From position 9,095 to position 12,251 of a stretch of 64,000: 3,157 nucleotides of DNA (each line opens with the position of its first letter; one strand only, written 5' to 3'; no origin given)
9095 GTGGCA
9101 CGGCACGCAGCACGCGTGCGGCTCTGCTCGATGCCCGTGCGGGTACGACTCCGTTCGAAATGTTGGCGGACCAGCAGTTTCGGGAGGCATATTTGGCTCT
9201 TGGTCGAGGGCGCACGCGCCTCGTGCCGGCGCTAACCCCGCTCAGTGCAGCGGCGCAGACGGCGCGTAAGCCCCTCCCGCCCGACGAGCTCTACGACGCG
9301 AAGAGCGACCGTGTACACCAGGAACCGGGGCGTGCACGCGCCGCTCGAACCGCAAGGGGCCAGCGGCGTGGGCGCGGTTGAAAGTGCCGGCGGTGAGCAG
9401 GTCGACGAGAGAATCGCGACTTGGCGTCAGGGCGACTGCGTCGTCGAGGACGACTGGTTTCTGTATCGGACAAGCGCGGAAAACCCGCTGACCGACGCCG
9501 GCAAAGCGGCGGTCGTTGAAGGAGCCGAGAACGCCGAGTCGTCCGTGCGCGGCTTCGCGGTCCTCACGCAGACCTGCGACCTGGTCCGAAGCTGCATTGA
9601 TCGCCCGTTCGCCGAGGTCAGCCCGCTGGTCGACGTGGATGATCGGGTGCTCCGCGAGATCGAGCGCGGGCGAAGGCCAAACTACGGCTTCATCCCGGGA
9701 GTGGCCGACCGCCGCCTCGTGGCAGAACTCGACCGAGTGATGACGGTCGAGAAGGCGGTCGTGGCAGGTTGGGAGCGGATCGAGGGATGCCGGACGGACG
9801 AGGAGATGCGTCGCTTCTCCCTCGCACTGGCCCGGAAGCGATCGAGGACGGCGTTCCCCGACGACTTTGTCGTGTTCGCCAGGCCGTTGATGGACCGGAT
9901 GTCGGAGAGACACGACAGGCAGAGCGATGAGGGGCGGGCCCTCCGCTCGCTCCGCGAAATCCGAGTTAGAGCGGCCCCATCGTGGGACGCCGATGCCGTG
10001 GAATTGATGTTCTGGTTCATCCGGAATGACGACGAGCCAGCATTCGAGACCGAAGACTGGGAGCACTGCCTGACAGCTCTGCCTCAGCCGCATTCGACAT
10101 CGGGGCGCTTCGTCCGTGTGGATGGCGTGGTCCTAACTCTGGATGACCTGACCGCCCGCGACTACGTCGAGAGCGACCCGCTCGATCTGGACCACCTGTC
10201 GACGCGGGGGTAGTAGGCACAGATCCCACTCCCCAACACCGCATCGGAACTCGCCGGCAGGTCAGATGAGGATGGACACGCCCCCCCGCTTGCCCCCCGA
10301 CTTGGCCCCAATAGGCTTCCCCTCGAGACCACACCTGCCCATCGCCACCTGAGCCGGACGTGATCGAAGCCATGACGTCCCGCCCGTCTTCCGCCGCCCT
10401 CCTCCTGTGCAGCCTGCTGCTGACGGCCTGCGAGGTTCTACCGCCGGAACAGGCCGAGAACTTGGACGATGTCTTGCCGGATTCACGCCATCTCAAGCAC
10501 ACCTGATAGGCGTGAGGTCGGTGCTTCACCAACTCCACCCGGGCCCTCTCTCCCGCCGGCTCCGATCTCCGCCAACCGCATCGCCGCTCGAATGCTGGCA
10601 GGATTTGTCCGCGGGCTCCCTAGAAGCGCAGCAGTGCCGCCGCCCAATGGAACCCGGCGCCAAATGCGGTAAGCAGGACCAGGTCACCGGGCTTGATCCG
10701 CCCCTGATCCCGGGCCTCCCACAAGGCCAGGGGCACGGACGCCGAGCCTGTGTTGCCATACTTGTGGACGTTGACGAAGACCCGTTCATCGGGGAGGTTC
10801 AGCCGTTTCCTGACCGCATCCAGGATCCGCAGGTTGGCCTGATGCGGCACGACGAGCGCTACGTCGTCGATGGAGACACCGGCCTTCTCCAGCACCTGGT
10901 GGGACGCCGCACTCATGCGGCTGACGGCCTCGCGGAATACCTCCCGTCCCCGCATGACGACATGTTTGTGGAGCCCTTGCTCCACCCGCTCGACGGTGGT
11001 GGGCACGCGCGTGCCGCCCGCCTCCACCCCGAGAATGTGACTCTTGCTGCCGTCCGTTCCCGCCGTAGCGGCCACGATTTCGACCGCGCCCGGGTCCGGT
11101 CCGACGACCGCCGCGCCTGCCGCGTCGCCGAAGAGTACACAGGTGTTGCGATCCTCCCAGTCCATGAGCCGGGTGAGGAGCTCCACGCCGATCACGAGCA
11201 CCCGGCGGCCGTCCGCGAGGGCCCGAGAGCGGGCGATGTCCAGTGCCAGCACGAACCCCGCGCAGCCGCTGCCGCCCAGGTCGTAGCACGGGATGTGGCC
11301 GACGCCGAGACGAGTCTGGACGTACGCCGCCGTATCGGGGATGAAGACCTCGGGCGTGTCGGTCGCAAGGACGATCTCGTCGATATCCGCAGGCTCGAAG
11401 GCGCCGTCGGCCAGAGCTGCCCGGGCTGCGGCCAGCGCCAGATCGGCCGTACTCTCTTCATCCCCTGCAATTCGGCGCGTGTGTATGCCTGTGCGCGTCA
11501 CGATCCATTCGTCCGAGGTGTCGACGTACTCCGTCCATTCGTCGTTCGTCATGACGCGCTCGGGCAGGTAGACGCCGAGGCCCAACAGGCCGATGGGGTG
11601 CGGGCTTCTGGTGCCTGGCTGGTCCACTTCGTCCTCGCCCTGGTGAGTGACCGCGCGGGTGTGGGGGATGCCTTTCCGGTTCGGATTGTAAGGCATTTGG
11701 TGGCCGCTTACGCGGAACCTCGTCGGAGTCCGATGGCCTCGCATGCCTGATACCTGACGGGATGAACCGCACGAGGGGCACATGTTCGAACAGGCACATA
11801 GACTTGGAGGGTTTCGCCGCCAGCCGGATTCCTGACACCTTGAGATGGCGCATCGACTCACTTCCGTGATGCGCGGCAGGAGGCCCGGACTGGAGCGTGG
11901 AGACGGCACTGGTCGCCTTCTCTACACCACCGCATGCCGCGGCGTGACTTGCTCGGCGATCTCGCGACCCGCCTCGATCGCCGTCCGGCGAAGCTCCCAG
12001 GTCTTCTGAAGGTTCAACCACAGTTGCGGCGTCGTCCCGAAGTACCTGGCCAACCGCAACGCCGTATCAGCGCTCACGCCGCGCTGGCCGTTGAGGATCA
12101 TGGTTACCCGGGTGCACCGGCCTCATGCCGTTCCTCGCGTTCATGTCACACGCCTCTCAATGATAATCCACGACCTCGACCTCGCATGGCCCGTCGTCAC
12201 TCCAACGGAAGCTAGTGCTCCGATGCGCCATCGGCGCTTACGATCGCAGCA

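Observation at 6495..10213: Fused XRE-ImmA/IrrE regulator followed by an uncharacterised three-gene overlapping operon: candidate regulated defence/stress module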

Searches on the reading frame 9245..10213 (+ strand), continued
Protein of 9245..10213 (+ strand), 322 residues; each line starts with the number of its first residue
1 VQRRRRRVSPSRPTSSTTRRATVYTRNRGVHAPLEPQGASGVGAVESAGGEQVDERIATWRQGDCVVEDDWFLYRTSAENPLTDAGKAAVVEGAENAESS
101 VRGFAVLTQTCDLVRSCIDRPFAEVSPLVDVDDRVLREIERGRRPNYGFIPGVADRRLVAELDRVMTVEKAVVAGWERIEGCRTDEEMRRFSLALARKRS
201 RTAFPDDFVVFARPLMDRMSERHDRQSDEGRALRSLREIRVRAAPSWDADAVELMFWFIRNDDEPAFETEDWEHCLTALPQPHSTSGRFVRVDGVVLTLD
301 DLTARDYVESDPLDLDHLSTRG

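Call 56: get_annotated_region(hit=H4, flank=6000)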
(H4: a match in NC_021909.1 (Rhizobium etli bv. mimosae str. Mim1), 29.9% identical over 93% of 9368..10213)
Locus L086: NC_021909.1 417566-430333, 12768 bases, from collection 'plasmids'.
description: Rhizobium etli bv. mimosae str. Mim1 plasmid pRetMIM1e, complete sequence
organism: Rhizobium etli bv. mimosae str. Mim1 (NCBI taxid 1328306)
taxonomy: Bacteria; Pseudomonadota; Alphaproteobacteria; Hyphomicrobiales; Rhizobiaceae; Rhizobium; Rhizobium etli; Rhizobium etli bv. mimosae str. Mim1
host: -; source: Mimosa affinis; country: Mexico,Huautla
typing (MOB-suite, as given by PLSDB): conjugative; relaxase MOBP; mating-pair formation MPF_T
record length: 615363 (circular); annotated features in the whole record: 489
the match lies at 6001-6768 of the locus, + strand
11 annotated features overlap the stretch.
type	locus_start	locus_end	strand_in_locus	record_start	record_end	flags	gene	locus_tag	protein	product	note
CDS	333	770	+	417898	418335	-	-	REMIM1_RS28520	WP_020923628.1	hypothetical protein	-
CDS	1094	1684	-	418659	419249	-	-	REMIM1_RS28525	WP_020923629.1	hypothetical protein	-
CDS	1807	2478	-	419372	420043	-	-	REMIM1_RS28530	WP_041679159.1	transcriptional regulator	-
CDS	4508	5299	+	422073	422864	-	-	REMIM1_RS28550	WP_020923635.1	TIGR04255 family protein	-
CDS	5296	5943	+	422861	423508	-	-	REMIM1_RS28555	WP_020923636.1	hypothetical protein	-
CDS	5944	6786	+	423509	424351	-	-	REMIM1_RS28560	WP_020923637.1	hypothetical protein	-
CDS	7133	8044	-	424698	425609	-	-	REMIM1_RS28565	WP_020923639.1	LysR substrate-binding domain-containing protein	-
CDS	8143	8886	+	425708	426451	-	-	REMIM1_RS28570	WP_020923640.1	glucose 1-dehydrogenase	-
CDS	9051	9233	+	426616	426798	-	-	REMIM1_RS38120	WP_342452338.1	cupin domain-containing protein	-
CDS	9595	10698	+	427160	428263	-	-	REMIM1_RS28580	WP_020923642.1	FAD-dependent oxidoreductase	-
CDS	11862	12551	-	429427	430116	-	-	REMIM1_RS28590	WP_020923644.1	YjjG family noncanonical pyrimidine nucleotidase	-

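Call 57: search_protein_families(library=phrogs, proteins=[window:9368-10213:+], max_evalue=0.01)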
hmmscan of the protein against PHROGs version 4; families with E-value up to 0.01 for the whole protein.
window:9368-10213:+ (281 aa): 0 families

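Call 80: search_protein_families(library=pfam, alignment_id=A9, max_evalue=0.00001)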
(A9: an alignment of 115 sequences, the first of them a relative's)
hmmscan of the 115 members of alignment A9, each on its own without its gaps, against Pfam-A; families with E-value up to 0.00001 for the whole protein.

A. member 1, L001:54-890:+ (278 aa): 0 families

B. families by the number of members that match (of 115 scanned): 81 families (the first 25 are shown)
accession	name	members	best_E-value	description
PF05685.18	Uma2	4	6.1e-35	Putative restriction endonuclease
PF00144.29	Beta-lactamase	2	3.9e-44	Beta-lactamase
PF13304.12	AAA_21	2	2.8e-14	AAA domain, putative AbiEii toxin, Type IV TA system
PF13338.12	AbiEi_4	2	1.6e-13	Transcriptional regulator, AbiEi antitoxin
PF18735.6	HEPN_RiboL-PSP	2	1.8e-08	RiboL-PSP-HEPN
PF01078.27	Mg_chelatase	1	1.6e-96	Magnesium chelatase, subunit ChlI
PF01139.22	RtcB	1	9.4e-96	tRNA-splicing ligase RtcB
PF00501.34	AMP-binding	1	3.2e-73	AMP-binding enzyme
PF13354.11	Beta-lactamase2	1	7.9e-72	Beta-lactamase enzyme family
PF00145.23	DNA_methylase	1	3.5e-68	C-5 cytosine-specific DNA methylase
PF01222.22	ERG4_ERG24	1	6e-68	Ergosterol biosynthesis ERG4/ERG24 family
PF01594.21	AI-2E_transport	1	2.9e-67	AI-2E family transporter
PF00155.27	Aminotran_1_2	1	6.7e-60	Aminotransferase class I and II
PF02567.21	PhzC-PhzF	1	3.9e-59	Phenazine biosynthesis-like protein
PF13541.12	ChlI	1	3.8e-47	Subunit ChlI of Mg-chelatase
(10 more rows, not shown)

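Call 83: fold_search(model_id=the predicted structure, library=viral)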
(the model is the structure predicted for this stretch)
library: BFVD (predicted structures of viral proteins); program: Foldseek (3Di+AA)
matches with E <= 10: 194; with E <= 0.001: 1
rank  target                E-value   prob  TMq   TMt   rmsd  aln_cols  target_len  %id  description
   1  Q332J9                8.1e-04  1.00  0.29  0.36  10.4       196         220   10  (no name in the UniProt tables at hand)
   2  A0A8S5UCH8            8.9e-03  0.98  0.27  0.30   6.9       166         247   10  PemK-like protein [Siphoviridae sp. ctgN495]
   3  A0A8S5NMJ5            1.3e-02  0.87  0.25  0.27  14.5       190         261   12  Uncharacterized protein [Siphoviridae sp. ctGMq5]
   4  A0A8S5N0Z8            2.5e-02  0.98  0.26  0.38   6.6       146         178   14  Endoribonuclease [Siphoviridae sp. ctpbb7]
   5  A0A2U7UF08            4.2e-02  0.16  0.19  0.08  19.6       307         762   11  Uncharacterized protein [Pandoravirus macleodensis]
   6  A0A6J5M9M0            4.7e-02  0.13  0.16  0.13  15.6       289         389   10  XkdT Uncharacterized homolog of phage Mu protein gp47 [uncultured Caudovirales phage]
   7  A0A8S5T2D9            1.8e-01  0.04  0.12  0.09  23.9       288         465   11  Portal [Myoviridae sp. ctqfO1]
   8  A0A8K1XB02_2          1.9e-01  0.05  0.11  0.04  18.9       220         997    5  (no name in the UniProt tables at hand)
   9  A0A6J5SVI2            2.7e-01  0.54  0.24  0.38  10.9       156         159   11  Uncharacterized protein [uncultured Caudovirales phage]
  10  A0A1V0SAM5            4.6e-01  0.16  0.17  0.26   7.3       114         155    9  Polymerase beta nucleotidyltransferase domain-containing protein [Catovirus CTV1]
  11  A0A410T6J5            5.8e-01  0.28  0.15  0.20   5.1        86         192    9  (no name in the UniProt tables at hand)
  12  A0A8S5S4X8            5.8e-01  0.20  0.18  0.39  11.9       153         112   12  Uncharacterized protein [Myoviridae sp. cthAo37]
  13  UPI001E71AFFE         5.8e-01  0.06  0.12  0.21  16.9       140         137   11  (no name look-up for this kind of identifier)
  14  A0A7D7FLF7            6.2e-01  0.06  0.14  0.13  11.6       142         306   11  Polymerase PA [Hemipteran orthomyxo-related virus OKIAV191]
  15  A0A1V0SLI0            7.0e-01  0.14  0.15  0.12   8.2        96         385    6  Uncharacterized protein [Klosneuvirus KNV1]
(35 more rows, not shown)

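Call 104: find_related_loci(query=A3, collection=viral_contigs, flank=6000)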
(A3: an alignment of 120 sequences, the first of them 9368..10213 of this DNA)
Query A3 (281 aa) in viral_contigs; peptide patterns used: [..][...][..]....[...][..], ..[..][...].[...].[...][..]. (x = any residue, [..] = any of these).
45 stretches matched a pattern; 3 encode a relative of the query (tblastn E <= 1e-3); 3 distinct loci.
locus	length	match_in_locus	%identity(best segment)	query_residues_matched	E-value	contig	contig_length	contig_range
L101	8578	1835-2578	35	18-278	1e-35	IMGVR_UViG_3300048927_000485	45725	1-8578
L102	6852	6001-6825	31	1-278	1e-33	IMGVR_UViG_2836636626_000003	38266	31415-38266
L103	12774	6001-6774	30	14-278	1e-24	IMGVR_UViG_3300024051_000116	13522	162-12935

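Call 112: search_protein_families(library=padloc, alignment_id=A9, max_evalue=1e-8)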
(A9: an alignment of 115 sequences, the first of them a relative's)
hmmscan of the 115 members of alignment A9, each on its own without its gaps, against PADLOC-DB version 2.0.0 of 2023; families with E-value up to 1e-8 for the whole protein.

A. member 1, L001:54-890:+ (278 aa): 0 families

B. families by the number of members that match (of 115 scanned): 120 families (the first 25 are shown)
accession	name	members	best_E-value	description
PDLC04832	PDC-S03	4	2.7e-23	-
PDLC04833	PDC-S03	4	3.8e-19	-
PDLC02283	AbiEi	2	1.5e-91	AbiEi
PDLC02265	AbiEi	2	1e-89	AbiEi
PDLC02225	AbiEi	2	3.9e-67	AbiEi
PDLC02228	AbiEi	2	6.7e-67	AbiEi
PDLC02249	AbiEi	2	8.6e-56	AbiEi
PDLC02260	AbiEi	2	4.4e-45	AbiEi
PDLC02239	AbiEi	2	1.1e-41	AbiEi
PDLC02231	AbiEi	2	2.4e-34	AbiEi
PDLC02275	AbiEi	2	3.5e-33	AbiEi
PDLC02980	AriA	2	1.8e-13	-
PDLC02256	AbiEi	2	9.4e-12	AbiEi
PDLC02312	AbiEii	1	4e-96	AbiEii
PDLC02288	AbiEii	1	1.9e-94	AbiEii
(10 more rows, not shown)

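Call 121: find_encoding_contigs(protein=P0049, flank=9000, max_places=1)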
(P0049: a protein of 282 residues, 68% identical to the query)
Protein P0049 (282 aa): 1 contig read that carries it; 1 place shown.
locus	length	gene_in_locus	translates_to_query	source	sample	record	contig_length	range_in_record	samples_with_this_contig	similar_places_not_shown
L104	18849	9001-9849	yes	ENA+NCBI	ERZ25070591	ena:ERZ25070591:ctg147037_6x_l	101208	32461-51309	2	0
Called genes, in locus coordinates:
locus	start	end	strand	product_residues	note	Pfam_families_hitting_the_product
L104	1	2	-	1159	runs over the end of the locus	PF13620:CarboxypepD_reg, PF13715:CarbopepD_reg_2, PF13620:CarboxypepD_reg, PF13715:CarbopepD_reg_2 (weak), PF13620:CarboxypepD_reg, PF13715:CarbopepD_reg_2, PF07715:Plug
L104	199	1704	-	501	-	PF00069:Pkinase, PF07714:PK_Tyr_Ser-Thr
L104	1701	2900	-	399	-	PF00498:FHA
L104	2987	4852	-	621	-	PF13428:TPR_14 (faint), PF13431:TPR_17 (faint), PF13432:TPR_16 (weak), PF14559:TPR_19 (weak)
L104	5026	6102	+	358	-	PF00155:Aminotran_1_2, PF01041:DegT_DnrJ_EryC1 (weak), PF01053:Cys_Met_Meta_PP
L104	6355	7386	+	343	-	PF00930:DPPIV_N, PF26549:Tricorn_N, PF26550:Tricorn_2nd, PF07676:PD40, PF26549:Tricorn_N, PF26550:Tricorn_2nd (weak), PF26549:Tricorn_N, PF07676:PD40, +2 more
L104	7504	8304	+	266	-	-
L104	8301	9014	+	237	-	-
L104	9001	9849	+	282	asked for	-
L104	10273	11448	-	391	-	-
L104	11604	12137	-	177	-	-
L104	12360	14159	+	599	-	PF00664:ABC_membrane, PF00005:ABC_tran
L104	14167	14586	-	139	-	PF00903:Glyoxalase, PF13669:Glyoxalase_4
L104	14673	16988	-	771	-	PF07504:FTP, PF01447:Peptidase_M4, PF02868:Peptidase_M4_C, PF04151:PPC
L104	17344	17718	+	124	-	-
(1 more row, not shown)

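Call 122: find_encoding_contigs(protein=P0095, flank=9000, max_places=1)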
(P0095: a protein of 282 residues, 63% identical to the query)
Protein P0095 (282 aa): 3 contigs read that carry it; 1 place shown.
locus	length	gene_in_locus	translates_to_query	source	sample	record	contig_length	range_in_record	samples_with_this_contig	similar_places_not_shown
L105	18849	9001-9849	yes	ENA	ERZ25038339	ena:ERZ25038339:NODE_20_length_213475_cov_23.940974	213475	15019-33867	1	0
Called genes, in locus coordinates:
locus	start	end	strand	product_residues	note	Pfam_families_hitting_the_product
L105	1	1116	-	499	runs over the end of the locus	PF03721:UDPG_MGDP_dh_N, PF00984:UDPG_MGDP_dh, PF03720:UDPG_MGDP_dh_C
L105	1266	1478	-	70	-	PF05016:ParE_toxin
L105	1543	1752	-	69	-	-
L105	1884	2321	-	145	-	-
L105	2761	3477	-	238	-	-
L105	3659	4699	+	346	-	-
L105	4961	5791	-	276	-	PF02900:LigB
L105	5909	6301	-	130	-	PF07007:LprI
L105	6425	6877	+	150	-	-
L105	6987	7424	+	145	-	PF23139:OB_YrrC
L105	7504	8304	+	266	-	-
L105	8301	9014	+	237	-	-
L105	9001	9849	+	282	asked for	-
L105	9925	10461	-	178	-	PF13527:Acetyltransf_9, PF00583:Acetyltransf_1, PF13508:Acetyltransf_7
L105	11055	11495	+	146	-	PF09335:VTT_dom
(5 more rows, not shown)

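Call 123: find_encoding_contigs(protein=P0027, flank=9000, max_places=1)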
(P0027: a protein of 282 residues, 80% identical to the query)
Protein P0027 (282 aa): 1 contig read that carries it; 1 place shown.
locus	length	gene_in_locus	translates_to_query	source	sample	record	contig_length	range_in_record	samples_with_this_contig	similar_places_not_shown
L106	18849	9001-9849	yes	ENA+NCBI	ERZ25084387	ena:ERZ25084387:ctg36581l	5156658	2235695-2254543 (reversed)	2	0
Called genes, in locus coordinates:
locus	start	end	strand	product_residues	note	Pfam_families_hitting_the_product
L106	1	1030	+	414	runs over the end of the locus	PF13191:AAA_16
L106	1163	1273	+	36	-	PF14384:BrnA_antitoxin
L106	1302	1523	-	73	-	-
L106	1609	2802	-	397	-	-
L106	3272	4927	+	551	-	PF00144:Beta-lactamase, PF11954:DUF3471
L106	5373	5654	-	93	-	PF15731:MqsA_antitoxin (weak), PF01381:HTH_3, PF13560:HTH_31 (weak)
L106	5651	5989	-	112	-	PF06296:RelE (weak)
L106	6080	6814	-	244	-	-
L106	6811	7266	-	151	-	-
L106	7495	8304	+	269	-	-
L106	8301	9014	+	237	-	-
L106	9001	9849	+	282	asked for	-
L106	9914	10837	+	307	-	-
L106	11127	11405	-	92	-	-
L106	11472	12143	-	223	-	-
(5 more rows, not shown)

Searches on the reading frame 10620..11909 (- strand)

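Call 67: search_protein_families(library=pfam, proteins=[window:10620-11909:-], max_evalue=0.01)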
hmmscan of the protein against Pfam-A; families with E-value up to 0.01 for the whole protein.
window:10620-11909:- (429 aa): 5 families
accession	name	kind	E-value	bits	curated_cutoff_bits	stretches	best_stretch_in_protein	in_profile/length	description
PF08541.16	ACP_syn_III_C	-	1.4e-38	131.4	26.6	1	340-428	1-89/90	3-Oxoacyl-[acyl-carrier-protein (ACP)] synthase III C terminal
PF08545.16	ACP_syn_III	-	2.1e-20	72.8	24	1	215-287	6-80/80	3-Oxoacyl-[acyl-carrier-protein (ACP)] synthase III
PF00195.25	Chal_sti_synt_N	-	5.9e-05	23.1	27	1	152-273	97-225/225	Chalcone and stilbene synthases, N-terminal domain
PF08392.18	FAE1_CUT1_RppA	-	0.005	16.6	27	0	155-246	84-176/290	FAE1/Type III polyketide synthase-like protein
PF02797.21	Chal_sti_synt_C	-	0.0063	17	27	1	310-428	23-148/151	Chalcone and stilbene synthases, C-terminal domain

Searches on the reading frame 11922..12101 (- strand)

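Call 66: search_protein_families(library=padloc, proteins=[window:11922-12101:-], max_evalue=0.01)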
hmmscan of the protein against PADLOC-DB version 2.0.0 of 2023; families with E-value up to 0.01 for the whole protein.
window:11922-12101:- (59 aa): 0 families

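Call 67: search_protein_families(library=pfam, proteins=[window:11922-12101:-], max_evalue=0.01)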
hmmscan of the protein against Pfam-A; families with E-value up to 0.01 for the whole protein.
window:11922-12101:- (59 aa): 2 families
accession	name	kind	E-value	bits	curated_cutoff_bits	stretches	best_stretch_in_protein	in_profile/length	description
PF01381.28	HTH_3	-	0.0015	19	23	1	2-27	29-54/55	Helix-turn-helix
PF13560.12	HTH_31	-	0.0052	17.5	27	0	2-28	34-61/64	Helix-turn-helix domain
